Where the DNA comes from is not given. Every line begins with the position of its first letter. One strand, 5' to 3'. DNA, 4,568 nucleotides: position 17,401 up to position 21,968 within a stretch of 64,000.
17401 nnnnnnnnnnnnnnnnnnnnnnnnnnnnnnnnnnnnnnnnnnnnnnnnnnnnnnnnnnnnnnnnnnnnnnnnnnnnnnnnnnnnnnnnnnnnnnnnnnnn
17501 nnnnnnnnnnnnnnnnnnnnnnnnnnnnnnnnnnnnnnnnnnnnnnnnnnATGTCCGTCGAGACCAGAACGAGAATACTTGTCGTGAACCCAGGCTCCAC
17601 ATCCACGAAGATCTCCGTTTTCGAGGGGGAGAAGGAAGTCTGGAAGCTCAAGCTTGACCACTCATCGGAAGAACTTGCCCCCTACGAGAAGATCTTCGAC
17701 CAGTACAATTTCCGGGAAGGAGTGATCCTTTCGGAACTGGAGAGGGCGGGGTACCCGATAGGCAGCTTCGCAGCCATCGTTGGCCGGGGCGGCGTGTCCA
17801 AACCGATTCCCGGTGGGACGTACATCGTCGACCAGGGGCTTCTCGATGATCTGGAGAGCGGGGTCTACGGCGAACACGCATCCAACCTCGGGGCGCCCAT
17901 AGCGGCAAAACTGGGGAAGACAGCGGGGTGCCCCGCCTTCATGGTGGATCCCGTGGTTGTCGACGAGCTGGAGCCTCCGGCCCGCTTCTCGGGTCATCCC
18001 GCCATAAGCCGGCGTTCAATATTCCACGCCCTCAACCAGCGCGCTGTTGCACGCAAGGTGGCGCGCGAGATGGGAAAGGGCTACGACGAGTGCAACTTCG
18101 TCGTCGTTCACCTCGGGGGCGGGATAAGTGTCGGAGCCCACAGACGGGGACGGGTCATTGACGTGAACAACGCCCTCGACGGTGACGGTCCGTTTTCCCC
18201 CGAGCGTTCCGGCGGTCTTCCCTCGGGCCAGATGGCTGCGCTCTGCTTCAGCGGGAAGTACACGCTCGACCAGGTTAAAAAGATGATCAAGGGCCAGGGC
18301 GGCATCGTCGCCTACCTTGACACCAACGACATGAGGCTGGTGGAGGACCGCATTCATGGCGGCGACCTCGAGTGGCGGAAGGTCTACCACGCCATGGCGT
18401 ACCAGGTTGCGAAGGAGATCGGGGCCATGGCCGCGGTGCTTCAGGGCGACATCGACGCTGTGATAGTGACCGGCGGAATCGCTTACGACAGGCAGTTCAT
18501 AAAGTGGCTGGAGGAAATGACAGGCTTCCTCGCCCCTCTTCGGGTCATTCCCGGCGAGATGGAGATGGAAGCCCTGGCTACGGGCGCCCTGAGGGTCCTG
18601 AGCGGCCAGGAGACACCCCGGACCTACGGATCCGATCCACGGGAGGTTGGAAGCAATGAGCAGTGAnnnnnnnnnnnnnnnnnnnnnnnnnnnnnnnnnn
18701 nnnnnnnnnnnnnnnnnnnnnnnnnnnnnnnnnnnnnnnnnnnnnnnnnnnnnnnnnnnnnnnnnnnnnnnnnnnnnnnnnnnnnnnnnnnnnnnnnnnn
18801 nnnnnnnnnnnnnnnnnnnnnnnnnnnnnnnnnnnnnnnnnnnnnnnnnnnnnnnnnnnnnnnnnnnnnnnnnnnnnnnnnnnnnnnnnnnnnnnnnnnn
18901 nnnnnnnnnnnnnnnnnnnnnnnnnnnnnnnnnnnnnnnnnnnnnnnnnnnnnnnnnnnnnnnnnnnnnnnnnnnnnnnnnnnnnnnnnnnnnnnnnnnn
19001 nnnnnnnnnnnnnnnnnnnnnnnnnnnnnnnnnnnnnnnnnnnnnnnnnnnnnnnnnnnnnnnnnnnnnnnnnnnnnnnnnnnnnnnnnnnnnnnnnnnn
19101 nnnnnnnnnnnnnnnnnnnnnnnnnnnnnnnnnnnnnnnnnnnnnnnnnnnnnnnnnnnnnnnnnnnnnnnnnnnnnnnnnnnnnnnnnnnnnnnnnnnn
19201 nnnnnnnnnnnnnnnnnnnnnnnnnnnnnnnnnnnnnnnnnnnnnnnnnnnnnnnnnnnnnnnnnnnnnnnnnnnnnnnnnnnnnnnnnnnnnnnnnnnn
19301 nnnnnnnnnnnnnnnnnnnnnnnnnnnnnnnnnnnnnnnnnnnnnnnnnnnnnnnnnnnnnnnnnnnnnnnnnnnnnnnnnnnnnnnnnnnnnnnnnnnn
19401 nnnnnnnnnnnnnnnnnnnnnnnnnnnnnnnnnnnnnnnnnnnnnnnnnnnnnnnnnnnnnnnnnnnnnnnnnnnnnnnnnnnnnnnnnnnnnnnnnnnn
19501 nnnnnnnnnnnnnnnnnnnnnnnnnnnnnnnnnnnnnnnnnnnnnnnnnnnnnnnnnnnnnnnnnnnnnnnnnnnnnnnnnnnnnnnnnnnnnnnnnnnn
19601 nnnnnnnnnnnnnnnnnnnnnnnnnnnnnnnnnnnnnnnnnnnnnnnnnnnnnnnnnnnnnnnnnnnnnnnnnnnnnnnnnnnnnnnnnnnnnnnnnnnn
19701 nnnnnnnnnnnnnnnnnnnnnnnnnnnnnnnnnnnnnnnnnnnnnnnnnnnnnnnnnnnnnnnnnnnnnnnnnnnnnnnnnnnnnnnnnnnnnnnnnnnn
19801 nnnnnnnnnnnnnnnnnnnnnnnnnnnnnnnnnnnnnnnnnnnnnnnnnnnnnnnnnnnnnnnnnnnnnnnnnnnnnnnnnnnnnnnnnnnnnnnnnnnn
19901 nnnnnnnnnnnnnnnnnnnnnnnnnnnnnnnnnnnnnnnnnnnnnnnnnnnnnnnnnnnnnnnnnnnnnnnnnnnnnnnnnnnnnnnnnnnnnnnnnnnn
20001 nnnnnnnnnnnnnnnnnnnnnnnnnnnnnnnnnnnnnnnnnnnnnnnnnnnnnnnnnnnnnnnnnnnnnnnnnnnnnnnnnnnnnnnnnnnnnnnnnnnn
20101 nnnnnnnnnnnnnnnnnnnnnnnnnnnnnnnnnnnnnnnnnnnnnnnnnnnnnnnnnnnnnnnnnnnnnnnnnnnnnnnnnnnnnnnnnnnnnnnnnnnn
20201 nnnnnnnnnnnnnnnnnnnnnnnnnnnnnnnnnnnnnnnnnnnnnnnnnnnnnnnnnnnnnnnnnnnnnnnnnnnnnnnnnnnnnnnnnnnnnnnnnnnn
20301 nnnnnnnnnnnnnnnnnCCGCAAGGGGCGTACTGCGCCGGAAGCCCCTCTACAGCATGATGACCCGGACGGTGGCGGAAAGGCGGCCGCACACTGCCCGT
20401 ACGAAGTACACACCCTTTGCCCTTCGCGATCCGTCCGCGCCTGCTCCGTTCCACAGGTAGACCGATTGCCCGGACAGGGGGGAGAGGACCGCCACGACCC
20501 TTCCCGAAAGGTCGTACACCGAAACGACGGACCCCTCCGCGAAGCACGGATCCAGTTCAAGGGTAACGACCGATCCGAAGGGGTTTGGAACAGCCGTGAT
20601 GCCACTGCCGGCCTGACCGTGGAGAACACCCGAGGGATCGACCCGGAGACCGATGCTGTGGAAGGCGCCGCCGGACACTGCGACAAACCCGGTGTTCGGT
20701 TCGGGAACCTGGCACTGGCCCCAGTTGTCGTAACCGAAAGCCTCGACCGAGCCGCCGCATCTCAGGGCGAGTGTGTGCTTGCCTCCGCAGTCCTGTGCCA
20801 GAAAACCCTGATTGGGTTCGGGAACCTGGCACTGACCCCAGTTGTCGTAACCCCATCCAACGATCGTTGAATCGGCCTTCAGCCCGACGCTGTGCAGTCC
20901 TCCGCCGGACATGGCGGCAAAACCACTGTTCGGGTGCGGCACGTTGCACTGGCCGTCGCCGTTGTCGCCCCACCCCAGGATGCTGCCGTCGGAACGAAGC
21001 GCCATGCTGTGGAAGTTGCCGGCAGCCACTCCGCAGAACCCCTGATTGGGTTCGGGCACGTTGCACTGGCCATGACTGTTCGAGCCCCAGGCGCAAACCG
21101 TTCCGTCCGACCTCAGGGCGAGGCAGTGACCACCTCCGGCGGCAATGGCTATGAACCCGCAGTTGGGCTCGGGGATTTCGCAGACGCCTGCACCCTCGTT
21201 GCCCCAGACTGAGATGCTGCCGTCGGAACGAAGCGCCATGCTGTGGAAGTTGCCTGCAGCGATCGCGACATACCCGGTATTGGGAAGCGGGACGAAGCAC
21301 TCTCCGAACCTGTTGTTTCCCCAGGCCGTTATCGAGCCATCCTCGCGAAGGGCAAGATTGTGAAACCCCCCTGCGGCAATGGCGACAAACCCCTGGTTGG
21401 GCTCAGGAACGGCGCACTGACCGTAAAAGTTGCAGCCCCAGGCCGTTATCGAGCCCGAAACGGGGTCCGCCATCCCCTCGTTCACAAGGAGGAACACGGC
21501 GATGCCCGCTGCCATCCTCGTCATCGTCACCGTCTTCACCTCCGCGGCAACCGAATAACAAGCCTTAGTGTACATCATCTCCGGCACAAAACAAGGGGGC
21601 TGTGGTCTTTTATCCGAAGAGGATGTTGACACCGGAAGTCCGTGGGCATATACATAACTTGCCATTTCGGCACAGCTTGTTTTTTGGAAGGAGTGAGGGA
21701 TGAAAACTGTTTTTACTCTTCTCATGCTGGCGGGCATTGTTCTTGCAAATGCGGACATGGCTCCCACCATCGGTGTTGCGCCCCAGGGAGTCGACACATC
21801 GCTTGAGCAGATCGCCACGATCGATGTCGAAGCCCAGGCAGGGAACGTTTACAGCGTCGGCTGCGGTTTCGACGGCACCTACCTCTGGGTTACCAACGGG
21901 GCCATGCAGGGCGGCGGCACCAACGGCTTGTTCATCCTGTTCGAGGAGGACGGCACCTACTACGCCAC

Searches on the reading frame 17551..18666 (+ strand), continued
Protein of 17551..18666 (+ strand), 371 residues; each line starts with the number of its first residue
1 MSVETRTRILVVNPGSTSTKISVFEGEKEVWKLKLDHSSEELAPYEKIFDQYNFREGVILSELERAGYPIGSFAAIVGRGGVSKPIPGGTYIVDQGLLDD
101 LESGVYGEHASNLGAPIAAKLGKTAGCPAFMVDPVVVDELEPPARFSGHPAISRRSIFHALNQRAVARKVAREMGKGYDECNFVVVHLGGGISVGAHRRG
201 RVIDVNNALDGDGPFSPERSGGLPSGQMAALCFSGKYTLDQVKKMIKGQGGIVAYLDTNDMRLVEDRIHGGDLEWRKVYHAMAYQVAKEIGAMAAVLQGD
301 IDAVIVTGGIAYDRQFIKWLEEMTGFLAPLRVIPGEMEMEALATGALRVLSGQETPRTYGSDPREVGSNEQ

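Call 40: find_encoding_contigs(protein=P0118, flank=10000, max_places=1)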
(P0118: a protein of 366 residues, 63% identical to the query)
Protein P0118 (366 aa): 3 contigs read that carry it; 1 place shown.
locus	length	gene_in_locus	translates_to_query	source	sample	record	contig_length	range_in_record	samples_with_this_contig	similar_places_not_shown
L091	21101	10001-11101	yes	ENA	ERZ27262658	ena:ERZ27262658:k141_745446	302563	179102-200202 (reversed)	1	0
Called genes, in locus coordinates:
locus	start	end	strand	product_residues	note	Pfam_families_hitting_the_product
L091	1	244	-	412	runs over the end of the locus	PF00926:DHBP_synthase, PF00925:GTP_cyclohydro2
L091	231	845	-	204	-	PF00677:Lum_binding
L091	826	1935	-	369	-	PF00383:dCMP_cyt_deam_1, PF14437:MafB19-deam (weak), PF01872:RibD_C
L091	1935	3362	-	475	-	PF01841:Transglut_core, PF13471:Transglut_core3 (faint)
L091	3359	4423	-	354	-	PF02350:Epimerase_2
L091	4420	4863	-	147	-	PF02502:LacAB_rpiB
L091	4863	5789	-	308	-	PF01515:PTA_PTB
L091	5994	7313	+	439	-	PF00202:Aminotran_3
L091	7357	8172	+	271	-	PF00596:Aldolase_II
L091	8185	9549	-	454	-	PF01336:tRNA_anti-codon, PF00152:tRNA-synt_2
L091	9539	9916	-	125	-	-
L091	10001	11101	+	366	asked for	PF00871:Acetate_kinase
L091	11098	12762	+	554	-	PF01642:MM_CoA_mutase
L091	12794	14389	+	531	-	-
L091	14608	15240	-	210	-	PF02163:Peptidase_M50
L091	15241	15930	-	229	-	PF04298:Zn_peptidase_2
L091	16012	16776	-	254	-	PF10096:DUF2334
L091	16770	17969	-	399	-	PF13439:Glyco_transf_4, PF13579:Glyco_trans_4_4, PF20706:GT4-conflict, PF00534:Glycos_transf_1, PF13692:Glyco_trans_1_4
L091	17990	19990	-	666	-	PF00133:tRNA-synt_1, PF01406:tRNA-synt_1e (faint), PF09334:tRNA-synt_1g, PF19303:Anticodon_3, PF01588:tRNA_bind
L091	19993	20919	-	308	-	PF04468:PSP1, PF28472:PSP1_3rd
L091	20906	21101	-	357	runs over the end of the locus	PF13177:DNA_pol3_delta2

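Call 41: find_encoding_contigs(protein=P0087, flank=10000, max_places=1)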
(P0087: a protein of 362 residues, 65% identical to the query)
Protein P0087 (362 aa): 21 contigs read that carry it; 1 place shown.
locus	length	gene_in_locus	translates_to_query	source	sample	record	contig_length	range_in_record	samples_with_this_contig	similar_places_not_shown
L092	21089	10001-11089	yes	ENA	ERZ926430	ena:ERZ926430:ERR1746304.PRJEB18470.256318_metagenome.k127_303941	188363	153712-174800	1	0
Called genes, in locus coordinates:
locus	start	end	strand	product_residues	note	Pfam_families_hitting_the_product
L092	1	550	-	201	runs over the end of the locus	PF00677:Lum_binding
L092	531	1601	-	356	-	PF00383:dCMP_cyt_deam_1, PF01872:RibD_C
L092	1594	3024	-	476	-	PF01841:Transglut_core, PF13471:Transglut_core3 (faint)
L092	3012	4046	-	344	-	PF02350:Epimerase_2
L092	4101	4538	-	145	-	PF02502:LacAB_rpiB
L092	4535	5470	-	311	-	PF01515:PTA_PTB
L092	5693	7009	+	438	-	PF00202:Aminotran_3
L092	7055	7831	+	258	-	PF00596:Aldolase_II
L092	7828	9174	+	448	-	PF01336:tRNA_anti-codon (weak), PF00152:tRNA-synt_2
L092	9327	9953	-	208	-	-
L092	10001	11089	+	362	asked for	PF00871:Acetate_kinase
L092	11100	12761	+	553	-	PF01642:MM_CoA_mutase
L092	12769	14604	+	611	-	PF04932:Wzy_C (weak)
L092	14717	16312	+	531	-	-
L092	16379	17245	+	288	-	-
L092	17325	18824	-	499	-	-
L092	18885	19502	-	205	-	PF02163:Peptidase_M50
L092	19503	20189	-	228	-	PF04298:Zn_peptidase_2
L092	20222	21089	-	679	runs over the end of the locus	PF00133:tRNA-synt_1, PF09334:tRNA-synt_1g, PF19303:Anticodon_3, PF01588:tRNA_bind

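Call 69: search_solved_structures(query=window:17551-18666:+, show_alignments=1, max_evalue=0.00001)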
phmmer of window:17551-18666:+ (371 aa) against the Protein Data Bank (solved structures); distinct sequences matched with E-value up to 0.00001: 19.
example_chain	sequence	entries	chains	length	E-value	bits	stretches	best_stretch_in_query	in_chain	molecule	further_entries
1x9j_A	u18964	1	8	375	4.9e-131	440.3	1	8-364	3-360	Probable butyrate kinase 2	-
1saz_A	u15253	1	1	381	5.2e-131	440.2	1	8-364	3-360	Probable butyrate kinase 2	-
3sk3_A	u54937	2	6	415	9.1e-16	61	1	154-320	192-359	Acetate kinase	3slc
4dq8_A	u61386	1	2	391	1.5e-14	57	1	154-358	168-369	Acetate kinase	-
6ioy_A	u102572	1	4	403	2e-14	56.6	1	154-314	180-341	Acetate kinase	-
2iir_A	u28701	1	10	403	8e-14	54.6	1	154-316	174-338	Acetate kinase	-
3p4i_A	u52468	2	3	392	2.5e-13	53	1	154-336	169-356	Acetate kinase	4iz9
4xh5_A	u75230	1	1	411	3.8e-13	52.4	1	154-320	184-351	Propionate kinase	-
4xh4_A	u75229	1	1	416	4.1e-13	52.3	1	154-320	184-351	Propionate kinase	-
4xh1_A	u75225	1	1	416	4.2e-13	52.3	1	154-320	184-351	Propionate kinase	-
1x3m_A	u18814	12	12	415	4.3e-13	52.2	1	154-320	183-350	Propionate kinase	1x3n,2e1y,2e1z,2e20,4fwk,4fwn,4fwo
4fwl_A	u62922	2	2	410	4.7e-13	52.1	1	154-320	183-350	Propionate kinase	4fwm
3r9p_A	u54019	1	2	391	1e-12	51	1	154-346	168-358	AckA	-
4ijn_A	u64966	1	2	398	2.9e-12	49.5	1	154-311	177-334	Acetate kinase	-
1tuu_A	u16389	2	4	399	1e-09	41.1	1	154-316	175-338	Acetate kinase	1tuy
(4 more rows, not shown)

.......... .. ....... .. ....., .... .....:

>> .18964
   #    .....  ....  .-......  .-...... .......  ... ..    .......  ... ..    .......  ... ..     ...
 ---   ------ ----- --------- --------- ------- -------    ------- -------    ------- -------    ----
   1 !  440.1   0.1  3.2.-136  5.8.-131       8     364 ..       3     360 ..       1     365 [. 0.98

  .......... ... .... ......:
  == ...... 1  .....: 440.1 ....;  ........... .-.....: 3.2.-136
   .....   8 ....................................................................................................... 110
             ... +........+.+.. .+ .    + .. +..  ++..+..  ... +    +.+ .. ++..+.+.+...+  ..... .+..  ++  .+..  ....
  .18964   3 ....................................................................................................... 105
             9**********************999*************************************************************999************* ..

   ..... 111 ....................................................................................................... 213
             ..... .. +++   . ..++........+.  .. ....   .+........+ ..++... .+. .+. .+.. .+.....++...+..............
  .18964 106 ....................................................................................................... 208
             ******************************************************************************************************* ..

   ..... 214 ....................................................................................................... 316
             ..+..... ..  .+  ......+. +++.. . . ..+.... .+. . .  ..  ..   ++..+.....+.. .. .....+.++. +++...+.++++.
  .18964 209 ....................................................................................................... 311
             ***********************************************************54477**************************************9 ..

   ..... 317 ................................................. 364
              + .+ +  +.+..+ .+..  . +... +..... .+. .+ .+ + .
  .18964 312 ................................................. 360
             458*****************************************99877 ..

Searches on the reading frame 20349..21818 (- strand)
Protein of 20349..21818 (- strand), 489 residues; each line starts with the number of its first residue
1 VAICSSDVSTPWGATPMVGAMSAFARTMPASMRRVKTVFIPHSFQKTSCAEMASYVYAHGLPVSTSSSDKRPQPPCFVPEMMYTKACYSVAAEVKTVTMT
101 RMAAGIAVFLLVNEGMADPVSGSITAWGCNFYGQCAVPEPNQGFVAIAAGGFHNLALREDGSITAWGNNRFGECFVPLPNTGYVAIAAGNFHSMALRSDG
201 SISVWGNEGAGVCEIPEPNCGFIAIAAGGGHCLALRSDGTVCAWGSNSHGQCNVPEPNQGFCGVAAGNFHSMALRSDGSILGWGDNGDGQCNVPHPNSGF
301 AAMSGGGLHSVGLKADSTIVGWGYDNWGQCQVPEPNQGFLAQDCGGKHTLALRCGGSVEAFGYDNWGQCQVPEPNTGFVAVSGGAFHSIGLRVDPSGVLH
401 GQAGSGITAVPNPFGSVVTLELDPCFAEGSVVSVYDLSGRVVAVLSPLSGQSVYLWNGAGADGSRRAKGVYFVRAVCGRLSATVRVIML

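Call 8: search_protein_families(library=pfam, proteins=[window:20349-21818:-])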
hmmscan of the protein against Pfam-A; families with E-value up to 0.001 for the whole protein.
window:20349-21818:- (489 aa): 3 families
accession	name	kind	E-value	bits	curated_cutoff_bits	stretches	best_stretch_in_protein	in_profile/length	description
PF13540.12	RCC1_2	-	8.4e-44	146.7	22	4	263-290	3-30/30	Regulator of chromosome condensation (RCC1) repeat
PF25390.1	WD40_RLD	-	5.1e-40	138.3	150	2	141-372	30-333/363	RCC1-like domain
PF00415.24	RCC1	-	1.2e-08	35.8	21.7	0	238-273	1-49/50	Regulator of chromosome condensation (RCC1) repeat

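Call 9: search_protein_families(library=ncbifam, proteins=[window:20349-21818:-])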
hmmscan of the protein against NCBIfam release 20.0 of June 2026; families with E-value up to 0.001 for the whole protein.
window:20349-21818:- (489 aa): 2 families
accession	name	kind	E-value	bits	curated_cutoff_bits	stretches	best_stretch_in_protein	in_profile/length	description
TIGR04183.1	Por_Secre_tail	domain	3.5e-06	26.9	23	1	411-487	3-70/72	T9SS type A sorting domain-containing protein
TIGR02608.1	delta_60_rpt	domain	0.00021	21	76.5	0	269-285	3-21/55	delta-60 repeat domain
